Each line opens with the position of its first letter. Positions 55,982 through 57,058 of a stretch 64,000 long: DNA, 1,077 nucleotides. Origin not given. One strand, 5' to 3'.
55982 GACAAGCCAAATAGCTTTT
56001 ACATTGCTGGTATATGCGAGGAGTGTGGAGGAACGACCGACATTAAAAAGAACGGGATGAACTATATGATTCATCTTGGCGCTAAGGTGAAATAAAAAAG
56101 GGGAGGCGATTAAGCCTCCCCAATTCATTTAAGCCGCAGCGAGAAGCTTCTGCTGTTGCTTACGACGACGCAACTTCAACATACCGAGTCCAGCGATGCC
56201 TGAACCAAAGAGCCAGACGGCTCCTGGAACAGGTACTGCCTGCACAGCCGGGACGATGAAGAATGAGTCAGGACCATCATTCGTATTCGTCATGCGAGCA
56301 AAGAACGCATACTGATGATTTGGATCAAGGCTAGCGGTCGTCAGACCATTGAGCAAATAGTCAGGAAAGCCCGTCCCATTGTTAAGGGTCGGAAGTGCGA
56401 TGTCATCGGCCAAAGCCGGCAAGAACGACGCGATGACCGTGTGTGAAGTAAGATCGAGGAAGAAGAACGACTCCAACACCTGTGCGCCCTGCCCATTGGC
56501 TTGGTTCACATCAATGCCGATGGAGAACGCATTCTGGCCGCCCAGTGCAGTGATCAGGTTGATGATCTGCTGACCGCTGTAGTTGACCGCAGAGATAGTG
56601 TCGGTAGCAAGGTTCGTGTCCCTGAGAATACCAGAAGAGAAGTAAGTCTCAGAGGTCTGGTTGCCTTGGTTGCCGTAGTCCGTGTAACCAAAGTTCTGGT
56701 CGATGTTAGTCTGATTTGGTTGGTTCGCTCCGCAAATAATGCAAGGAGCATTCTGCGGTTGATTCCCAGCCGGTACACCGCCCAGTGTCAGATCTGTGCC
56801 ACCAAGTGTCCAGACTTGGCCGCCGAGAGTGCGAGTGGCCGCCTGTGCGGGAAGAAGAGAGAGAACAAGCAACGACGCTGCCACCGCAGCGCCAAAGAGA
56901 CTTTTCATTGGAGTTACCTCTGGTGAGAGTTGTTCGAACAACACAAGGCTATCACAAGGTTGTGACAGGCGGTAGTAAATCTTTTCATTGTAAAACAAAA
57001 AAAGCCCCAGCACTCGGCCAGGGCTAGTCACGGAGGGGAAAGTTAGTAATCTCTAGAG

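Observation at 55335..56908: Phage-borne pair of exosortase-type (PEP-CTERM / VPLPA-CTERM) secreted proteins at the convergent junction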

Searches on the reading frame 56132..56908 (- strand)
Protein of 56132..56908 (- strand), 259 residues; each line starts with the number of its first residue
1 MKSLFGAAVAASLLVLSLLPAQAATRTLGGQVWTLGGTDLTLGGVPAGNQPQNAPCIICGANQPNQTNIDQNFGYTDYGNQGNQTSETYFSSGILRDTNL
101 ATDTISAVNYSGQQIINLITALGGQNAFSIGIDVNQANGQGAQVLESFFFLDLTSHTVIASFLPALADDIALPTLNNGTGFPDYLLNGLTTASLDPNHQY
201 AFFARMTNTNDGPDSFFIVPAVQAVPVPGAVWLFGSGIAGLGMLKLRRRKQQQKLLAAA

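Call 5: search_protein_families(library=ncbifam, proteins=[window:56132-56908:-], max_evalue=10)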
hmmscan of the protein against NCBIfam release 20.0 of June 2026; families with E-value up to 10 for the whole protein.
window:56132-56908:- (259 aa): 6 families
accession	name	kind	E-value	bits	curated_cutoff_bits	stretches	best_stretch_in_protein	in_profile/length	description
NF041538.1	PEP_EDSA_1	subfamily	0.00025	20.8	100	1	221-248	280-307/307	EDSAP-1 family PEP-CTERM protein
NF033554.9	floc_PepA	equivalog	0.00047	20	80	1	79-248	109-260/261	flocculation-associated PEP-CTERM protein PepA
NF038125.1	PEP_CTERM_THxN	subfamily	0.0008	19.1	85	1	216-247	215-245/246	THxN family PEP-CTERM protein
TIGR03370.1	VPLPA-CTERM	domain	0.0015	18.5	25.35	1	225-249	1-25/25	VPLPA-CTERM sorting domain-containing protein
TIGR02595.1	PEP_CTERM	domain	0.0041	17.9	16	1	225-251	1-24/24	PEP-CTERM sorting domain-containing protein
NF033465.3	PTPA-CTERM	subfamily_domain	0.29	11.4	29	1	237-253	9-25/26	PTPA-CTERM sorting domain-containing protein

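Call 6: search_protein_families(library=pfam, proteins=[window:56132-56908:-], max_evalue=10)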
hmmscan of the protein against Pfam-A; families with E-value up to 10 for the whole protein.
window:56132-56908:- (259 aa): 1 family
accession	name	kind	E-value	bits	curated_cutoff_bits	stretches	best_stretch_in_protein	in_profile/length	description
PF07589.16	PEP-CTERM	-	0.013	16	20.7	1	224-249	1-24/24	PEP-CTERM motif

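Call 15: find_homologous_proteins(query=window:56132-56908:-)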
Query window:56132-56908:- (259 aa): 602 proteins with E <= 0.001 among 5433 candidates; the best 120 are listed.
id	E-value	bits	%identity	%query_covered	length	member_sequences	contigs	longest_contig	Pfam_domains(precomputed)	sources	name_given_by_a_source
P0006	1.4e-165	567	100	100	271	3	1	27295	-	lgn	-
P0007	2.7e-127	442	83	87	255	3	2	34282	-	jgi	jgi:hypothetical protein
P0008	1.1e-118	413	75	99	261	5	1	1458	-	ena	-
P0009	1.1e-116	407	77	92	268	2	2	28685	-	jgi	jgi:hypothetical protein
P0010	9.1e-111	387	74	92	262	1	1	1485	-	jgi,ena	-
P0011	1.3e-109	384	73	90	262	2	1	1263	-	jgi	-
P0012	6.9e-105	368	72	93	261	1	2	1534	-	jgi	jgi:hypothetical protein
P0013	1.1e-103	364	73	90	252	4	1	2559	-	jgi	jgi:hypothetical protein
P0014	3.0e-98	346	67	99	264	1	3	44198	-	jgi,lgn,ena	jgi:hypothetical protein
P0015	1.3e-94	334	64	100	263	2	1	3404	-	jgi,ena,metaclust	metaclust:\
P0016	3.3e-94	333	63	100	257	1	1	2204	-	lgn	-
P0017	6.5e-93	329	64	88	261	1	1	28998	-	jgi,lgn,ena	-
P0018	2.6e-92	327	66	91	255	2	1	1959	-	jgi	jgi:hypothetical protein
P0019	4.4e-91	323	66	96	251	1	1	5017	-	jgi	jgi:hypothetical protein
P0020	5.2e-91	323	67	95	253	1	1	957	-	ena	-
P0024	1.1e-89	318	69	88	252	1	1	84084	-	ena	-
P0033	2.5e-86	307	64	87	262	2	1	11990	-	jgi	-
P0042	4.5e-83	297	59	97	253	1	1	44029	-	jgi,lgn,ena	-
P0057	1.3e-78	282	61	92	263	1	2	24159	-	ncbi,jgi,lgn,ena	jgi:hypothetical protein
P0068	2.5e-77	278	61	88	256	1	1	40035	-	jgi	jgi:hypothetical protein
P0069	5.7e-77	277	57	92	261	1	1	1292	PF07589.17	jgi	jgi:hypothetical protein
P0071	9.8e-77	276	59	86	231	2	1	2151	PF07589.17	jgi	jgi:hypothetical protein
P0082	2.3e-75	271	62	87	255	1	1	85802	-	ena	-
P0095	1.2e-73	266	59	87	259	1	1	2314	PF07589.17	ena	-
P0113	1.4e-64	236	51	92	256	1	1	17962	-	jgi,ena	-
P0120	1.2e-60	223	50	97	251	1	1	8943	-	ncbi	-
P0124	4.6e-60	221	51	88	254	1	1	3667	-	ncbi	-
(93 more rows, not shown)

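Call 18: list_cluster_members(proteins=[P0057, P0120, P0124, P0006, P0001])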
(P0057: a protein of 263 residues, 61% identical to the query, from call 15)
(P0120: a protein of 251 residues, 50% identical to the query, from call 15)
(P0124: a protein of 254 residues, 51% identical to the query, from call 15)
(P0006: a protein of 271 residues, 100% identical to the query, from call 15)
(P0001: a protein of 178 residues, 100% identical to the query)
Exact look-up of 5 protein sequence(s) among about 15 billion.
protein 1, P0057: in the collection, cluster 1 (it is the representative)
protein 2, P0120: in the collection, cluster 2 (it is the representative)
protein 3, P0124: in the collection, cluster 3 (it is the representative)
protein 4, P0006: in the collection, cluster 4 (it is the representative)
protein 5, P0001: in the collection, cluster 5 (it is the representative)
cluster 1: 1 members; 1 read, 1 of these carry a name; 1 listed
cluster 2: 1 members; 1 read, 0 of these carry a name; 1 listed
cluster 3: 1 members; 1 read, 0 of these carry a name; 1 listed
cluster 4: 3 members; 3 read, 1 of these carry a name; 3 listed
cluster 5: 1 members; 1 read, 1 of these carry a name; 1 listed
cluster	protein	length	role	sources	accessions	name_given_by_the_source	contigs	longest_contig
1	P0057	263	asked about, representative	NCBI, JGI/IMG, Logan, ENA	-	hypothetical protein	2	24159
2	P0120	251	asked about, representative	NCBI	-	-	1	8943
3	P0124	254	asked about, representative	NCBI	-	-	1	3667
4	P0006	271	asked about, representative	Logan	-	-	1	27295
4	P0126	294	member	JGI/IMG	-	hypothetical protein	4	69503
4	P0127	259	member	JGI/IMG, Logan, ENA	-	-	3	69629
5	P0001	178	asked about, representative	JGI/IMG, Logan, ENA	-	hypothetical protein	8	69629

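Call 19: find_encoding_contigs(protein=P0024, flank=10000, max_places=2)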
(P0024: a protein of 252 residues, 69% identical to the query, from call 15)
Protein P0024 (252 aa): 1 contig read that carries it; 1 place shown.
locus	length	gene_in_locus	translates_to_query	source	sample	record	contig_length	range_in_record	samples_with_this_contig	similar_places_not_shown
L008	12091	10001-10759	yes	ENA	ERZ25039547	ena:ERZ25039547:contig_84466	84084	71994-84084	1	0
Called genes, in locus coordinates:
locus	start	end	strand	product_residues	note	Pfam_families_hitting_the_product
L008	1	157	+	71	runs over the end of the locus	-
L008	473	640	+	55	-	-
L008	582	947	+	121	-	-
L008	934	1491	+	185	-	-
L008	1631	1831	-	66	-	-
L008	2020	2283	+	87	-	-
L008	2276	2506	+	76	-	-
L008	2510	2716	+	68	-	-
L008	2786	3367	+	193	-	-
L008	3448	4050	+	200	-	PF08401:ArdcN, PF18818:MPTase-PolyVal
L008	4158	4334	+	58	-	PF18818:MPTase-PolyVal (weak)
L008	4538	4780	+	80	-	-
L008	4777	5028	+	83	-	-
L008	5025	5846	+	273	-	-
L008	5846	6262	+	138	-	-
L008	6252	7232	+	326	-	-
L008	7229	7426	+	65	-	-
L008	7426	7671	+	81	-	-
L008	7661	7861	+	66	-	-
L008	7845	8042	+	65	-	-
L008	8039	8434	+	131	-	-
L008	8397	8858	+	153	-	-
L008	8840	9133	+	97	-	-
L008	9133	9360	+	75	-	-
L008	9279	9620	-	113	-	-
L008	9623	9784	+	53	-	-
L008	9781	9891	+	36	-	-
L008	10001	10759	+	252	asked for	-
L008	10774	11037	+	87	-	-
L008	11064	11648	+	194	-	-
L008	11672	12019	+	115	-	-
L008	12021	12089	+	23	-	?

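Call 20: find_encoding_contigs(protein=P0082, flank=10000, max_places=2)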
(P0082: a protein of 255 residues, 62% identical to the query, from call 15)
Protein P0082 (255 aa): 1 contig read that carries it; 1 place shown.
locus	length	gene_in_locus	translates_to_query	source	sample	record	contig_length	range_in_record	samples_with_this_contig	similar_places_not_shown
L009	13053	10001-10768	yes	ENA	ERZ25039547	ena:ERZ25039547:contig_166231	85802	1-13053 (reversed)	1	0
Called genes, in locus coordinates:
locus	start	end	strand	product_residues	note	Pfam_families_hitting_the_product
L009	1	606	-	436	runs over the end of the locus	PF01555:N6_N4_Mtase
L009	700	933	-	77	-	-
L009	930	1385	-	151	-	-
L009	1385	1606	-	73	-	-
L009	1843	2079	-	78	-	PF15943:YdaS_toxin (weak)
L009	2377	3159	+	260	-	PF12684:DUF3799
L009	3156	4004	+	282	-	-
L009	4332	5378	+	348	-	PF03837:RecT (faint)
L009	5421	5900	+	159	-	-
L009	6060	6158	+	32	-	-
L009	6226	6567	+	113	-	PF18315:VCH_CASS14 (weak)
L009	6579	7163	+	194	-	-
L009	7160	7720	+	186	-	-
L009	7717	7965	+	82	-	-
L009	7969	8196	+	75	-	-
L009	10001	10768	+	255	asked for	-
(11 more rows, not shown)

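Call 21: find_encoding_contigs(protein=P0057, flank=10000, max_places=2)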
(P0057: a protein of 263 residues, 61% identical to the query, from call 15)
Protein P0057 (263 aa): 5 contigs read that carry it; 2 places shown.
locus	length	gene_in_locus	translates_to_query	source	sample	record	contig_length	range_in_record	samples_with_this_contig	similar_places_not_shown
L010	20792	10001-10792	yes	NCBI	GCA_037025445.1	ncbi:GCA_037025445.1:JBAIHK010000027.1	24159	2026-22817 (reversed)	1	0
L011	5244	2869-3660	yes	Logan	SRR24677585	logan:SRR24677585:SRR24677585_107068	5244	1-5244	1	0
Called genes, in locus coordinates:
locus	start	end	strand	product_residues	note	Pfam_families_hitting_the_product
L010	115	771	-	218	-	PF02357:NusG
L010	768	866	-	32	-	-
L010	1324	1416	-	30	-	-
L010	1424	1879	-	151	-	-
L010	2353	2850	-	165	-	PF18741:MTES_1575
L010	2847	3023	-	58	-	-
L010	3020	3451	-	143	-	-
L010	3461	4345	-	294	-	PF01555:N6_N4_Mtase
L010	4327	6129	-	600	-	-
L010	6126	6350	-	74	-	-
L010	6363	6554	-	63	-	-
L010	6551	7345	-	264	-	-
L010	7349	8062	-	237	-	PF11300:DUF3102 (weak), PF14216:DUF4326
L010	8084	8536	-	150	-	-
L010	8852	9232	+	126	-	PF13560:HTH_31 (weak)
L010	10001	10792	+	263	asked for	-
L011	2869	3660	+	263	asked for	-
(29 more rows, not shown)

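Call 24: search_dna_similar(query=window:56132-56908:-, collection=phages, mode=protein, max_evalue=0.001)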
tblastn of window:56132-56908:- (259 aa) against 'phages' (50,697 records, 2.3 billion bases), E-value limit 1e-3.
No match.

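Call 25: find_related_loci(query=A1, collection=genome_contigs, flank=10000)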
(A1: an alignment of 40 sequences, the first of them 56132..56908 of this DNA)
Query A1 (259 aa) in genome_contigs; peptide patterns used: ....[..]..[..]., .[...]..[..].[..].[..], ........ (x = any residue, [..] = any of these).
87 stretches matched a pattern, but none encodes a relative of the query by tblastn (E <= 1e-3).

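Call 26: find_related_loci(query=A1, collection=viral_contigs, flank=10000)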
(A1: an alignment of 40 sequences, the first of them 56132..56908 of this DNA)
Query A1 (259 aa) in viral_contigs; peptide patterns used: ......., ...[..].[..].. (x = any residue, [..] = any of these).
216 stretches matched a pattern; 191 encode a relative of the query (tblastn E <= 1e-3); the best 80 are kept; 80 distinct loci.
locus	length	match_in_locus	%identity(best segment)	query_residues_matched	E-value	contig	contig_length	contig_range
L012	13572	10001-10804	77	1-259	7e-124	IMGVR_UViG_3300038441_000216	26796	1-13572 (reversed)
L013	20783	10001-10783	75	1-257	1e-123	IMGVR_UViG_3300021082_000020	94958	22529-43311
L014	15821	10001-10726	79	1-233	7e-120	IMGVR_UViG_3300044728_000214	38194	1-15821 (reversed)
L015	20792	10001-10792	67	1-257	2e-103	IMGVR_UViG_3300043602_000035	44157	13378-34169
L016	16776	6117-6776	67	26-241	2e-93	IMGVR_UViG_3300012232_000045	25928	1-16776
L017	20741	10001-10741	61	1-250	7e-90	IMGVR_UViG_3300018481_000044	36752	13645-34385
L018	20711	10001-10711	65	2-241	6e-89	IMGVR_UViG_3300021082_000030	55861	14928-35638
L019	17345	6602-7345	59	1-250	2e-87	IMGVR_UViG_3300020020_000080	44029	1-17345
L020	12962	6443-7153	61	20-257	2e-84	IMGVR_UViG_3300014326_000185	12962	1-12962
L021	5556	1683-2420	59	2-254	3e-84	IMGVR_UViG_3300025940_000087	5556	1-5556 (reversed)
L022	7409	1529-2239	63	25-259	2e-84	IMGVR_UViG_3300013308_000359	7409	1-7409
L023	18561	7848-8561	63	16-248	6e-82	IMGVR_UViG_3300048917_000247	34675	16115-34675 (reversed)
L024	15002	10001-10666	60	26-241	6e-77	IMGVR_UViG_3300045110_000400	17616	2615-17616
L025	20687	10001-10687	61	26-251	1e-75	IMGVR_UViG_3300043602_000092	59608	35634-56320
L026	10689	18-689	61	20-243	3e-75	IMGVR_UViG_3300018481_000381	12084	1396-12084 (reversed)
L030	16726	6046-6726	49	23-254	5e-64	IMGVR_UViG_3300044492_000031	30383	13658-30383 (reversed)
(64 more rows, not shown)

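Call 27: search_protein_families(library=ncbifam, alignment_id=A1, max_evalue=0.01)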
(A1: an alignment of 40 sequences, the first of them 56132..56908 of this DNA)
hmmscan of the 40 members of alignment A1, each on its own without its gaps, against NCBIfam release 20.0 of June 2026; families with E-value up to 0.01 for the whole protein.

A. member 1, window:56132-56908:- (259 aa): 5 families
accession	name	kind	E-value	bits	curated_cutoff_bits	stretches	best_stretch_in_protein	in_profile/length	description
NF041538.1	PEP_EDSA_1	subfamily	0.00025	20.8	100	1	221-248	280-307/307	EDSAP-1 family PEP-CTERM protein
NF033554.9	floc_PepA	equivalog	0.00047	20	80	1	79-248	109-260/261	flocculation-associated PEP-CTERM protein PepA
NF038125.1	PEP_CTERM_THxN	subfamily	0.0008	19.1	85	1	216-247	215-245/246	THxN family PEP-CTERM protein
TIGR03370.1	VPLPA-CTERM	domain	0.0015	18.5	25.35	1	225-249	1-25/25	VPLPA-CTERM sorting domain-containing protein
TIGR02595.1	PEP_CTERM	domain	0.0041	17.9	16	1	225-251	1-24/24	PEP-CTERM sorting domain-containing protein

B. families by the number of members that match (of 40 scanned): 14 families
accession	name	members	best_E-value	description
NF035944.1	PEPxxWA-CTERM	7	3.5e-08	PEPxxWA-CTERM sorting domain-containing protein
TIGR03370.1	VPLPA-CTERM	7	6.9e-08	VPLPA-CTERM sorting domain-containing protein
NF038126.1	PEP_CTERM_FxDxF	7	8.2e-07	FxDxF family PEP-CTERM protein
NF038119.1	PEP_CTERM_MHFG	6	0.0008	MHFG family PEP-CTERM protein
NF038129.1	PEP_NF038129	5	7.3e-05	NF038129 family PEP-CTERM protein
NF038125.1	PEP_CTERM_THxN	4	0.0008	THxN family PEP-CTERM protein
NF041538.1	PEP_EDSA_1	2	0.00025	EDSAP-1 family PEP-CTERM protein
NF033554.9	floc_PepA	2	0.00047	flocculation-associated PEP-CTERM protein PepA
TIGR02595.1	PEP_CTERM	2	0.0005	PEP-CTERM sorting domain-containing protein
NF038124.1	PEP_CTERM_TLD_A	2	0.0025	PEP_CTERM-anchored TLD domain-containing protein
NF033947.0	PEP-cistern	1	0.0046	cistern family PEP-CTERM protein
NF038120.1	PEP_CTERM_QFxxD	1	0.006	NF038120 family PEP-CTERM protein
NF033207.2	midcut_by_XrtH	1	0.0095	midcut-by-XrtH protein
TIGR04477.1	sorted_by_XrtN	1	0.0096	XrtN system VIT domain-containing protein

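Call 38: predict_structure(alignment_id=A1)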
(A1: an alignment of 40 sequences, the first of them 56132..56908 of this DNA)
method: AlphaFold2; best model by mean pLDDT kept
length: 259 residues; sequences in the alignment: 40
mean_pLDDT: 82.0   pTM: 0.74
mean pLDDT of the five models: 82.0, 76.9, 76.3, 76.1, 74.6
residues with pLDDT >= 90: 80; 70-90: 138; 50-70: 40; < 50: 1
segments of 3 or more residues with pLDDT < 50: none
pLDDT, mean of each block of 10 residues (from residue 1): 74 80 86 92 77 75 65 70 75 78 79 93 90 87 93 96 86 84 91 95 90 82 59 67 87 84
secondary structure, 60 per line:
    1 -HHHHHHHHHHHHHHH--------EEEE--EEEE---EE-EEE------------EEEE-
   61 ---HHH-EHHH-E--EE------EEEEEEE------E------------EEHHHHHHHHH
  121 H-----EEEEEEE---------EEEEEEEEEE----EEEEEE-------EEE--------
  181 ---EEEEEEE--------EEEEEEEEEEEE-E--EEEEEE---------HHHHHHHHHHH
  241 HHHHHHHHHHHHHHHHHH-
elements in order: H2-16 E25-28 E31-34 E41-43 E56-59 E84-90 H112-121 E127-133 E143-152 E157-162 E170-172 E184-190 E199-210 E215-220 H230-258

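Call 40: search_protein_families(library=ncbifam, proteins=[L008:11064-11645:+, L030:6841-7410:+], max_evalue=0.01)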
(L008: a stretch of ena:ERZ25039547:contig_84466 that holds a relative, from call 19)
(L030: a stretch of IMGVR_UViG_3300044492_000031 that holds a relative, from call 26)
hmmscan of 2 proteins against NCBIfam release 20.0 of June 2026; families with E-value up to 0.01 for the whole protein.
L008:11064-11645:+ (194 aa): 1 family
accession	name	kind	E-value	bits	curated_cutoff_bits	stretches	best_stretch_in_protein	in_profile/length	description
NF038126.1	PEP_CTERM_FxDxF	subfamily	2.5e-07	31.1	50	1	5-169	2-146/165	FxDxF family PEP-CTERM protein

L030:6841-7410:+ (190 aa): 3 families
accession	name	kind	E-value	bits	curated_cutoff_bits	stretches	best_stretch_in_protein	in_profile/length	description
NF038126.1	PEP_CTERM_FxDxF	subfamily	3.4e-10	40.4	50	1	9-170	3-159/165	FxDxF family PEP-CTERM protein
TIGR03370.1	VPLPA-CTERM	domain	0.00082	19.3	25.35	1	155-171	1-17/25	VPLPA-CTERM sorting domain-containing protein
NF038125.1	PEP_CTERM_THxN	subfamily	0.0023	17.6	85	0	134-177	199-245/246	THxN family PEP-CTERM protein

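Call 41: fold_search(model_id=the predicted structure, library=pdb)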
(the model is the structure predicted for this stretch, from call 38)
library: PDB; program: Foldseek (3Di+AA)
matches with E <= 10: 848; with E <= 0.001: 0
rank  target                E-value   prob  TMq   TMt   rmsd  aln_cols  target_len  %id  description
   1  2wys_B                1.6e-02  0.41  0.18  0.10   9.0       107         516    8  High resolution crystallographic structure of the Clostridium thermocellum N-terminal endo-1,4-beta-D-xylanase 10B (Xy (released 2010-08-25)
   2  8zdp_v                1.7e-02  0.72  0.21  0.10  10.1       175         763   11  Cryo-EM structure of Mycobacteriophage Douge Central fiber (gp20) (released 2025-06-25)
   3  8zdq_v                1.7e-02  0.72  0.21  0.09  10.1       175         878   11  Cryo-EM structure of Mycobacteriophage Douge complete baseplate (gp13, gp17, gp23, gp16, gp18 and gp20) (released 2025-06-25)
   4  9c8d_A                1.8e-02  0.66  0.25  0.31  12.2       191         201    9  mouse Seipin/Adig complex (released 2025-08-27)
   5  9i0y_a                2.2e-02  0.21  0.13  0.25  14.7       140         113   12  Recombinant Ena2A fibers (released 2025-03-12)
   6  6qcc_B                2.3e-02  0.69  0.26  0.34  11.6       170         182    9  Cryo-EM Atomic Structure of Broad Bean Stain Virus (BBSV) (released 2019-05-01)
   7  9i0y_0                2.6e-02  0.20  0.13  0.25  14.7       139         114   12  Recombinant Ena2A fibers (released 2025-03-12)
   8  2wq4_A                5.7e-02  0.41  0.20  0.33   8.1       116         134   14  N-terminal domain of BC2L-C Lectin from Burkholderia cenocepacia (released 2010-01-12)
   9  6tig_AAA              5.7e-02  0.28  0.20  0.32  10.4       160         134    8  Structure of the N terminal domain of Bc2L-C lectin (1-131) in complex with Globo H (H-type 3) antigen (released 2020-01-22)
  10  2wys_A                6.1e-02  0.20  0.17  0.10   6.8       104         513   14  High resolution crystallographic structure of the Clostridium thermocellum N-terminal endo-1,4-beta-D-xylanase 10B (Xy (released 2010-08-25)
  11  8pxv_B                6.8e-02  0.87  0.25  0.11   4.7       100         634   12  Targeting extended blood antigens by Akkermansia muciniphila enzymes unveils a missing link for generating universal d (released 2024-02-28)
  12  8pxt_A                7.2e-02  0.85  0.25  0.11   4.7       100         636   12  Targeting extended blood antigens by Akkermansia muciniphila enzymes unveils a missing link for generating universal d (released 2024-02-28)
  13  2wq4_C                7.2e-02  0.35  0.20  0.34   8.1       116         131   14  N-terminal domain of BC2L-C Lectin from Burkholderia cenocepacia (released 2010-01-12)
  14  6oyc_C                7.6e-02  0.33  0.19  0.17   8.1       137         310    7  Glycosylation Associate Protein (Gap123) complex from Streptococcus agalactiae (released 2020-05-20)
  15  8pxv_C                8.1e-02  0.60  0.24  0.11   8.8       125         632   11  Targeting extended blood antigens by Akkermansia muciniphila enzymes unveils a missing link for generating universal d (released 2024-02-28)
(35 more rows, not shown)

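Call 51: search_protein_families(library=phrogs, proteins=[window:56132-56908:-, L008:11064-11645:+], max_evalue=0.01)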
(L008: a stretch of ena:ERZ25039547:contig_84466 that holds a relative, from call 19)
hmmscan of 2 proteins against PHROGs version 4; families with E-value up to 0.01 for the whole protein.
window:56132-56908:- (259 aa): 0 families

L008:11064-11645:+ (194 aa): 0 families

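Call 52: search_protein_families(library=padloc, proteins=[window:56132-56908:-], max_evalue=0.01)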
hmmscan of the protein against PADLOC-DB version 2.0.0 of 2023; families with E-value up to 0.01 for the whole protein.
window:56132-56908:- (259 aa): 0 families
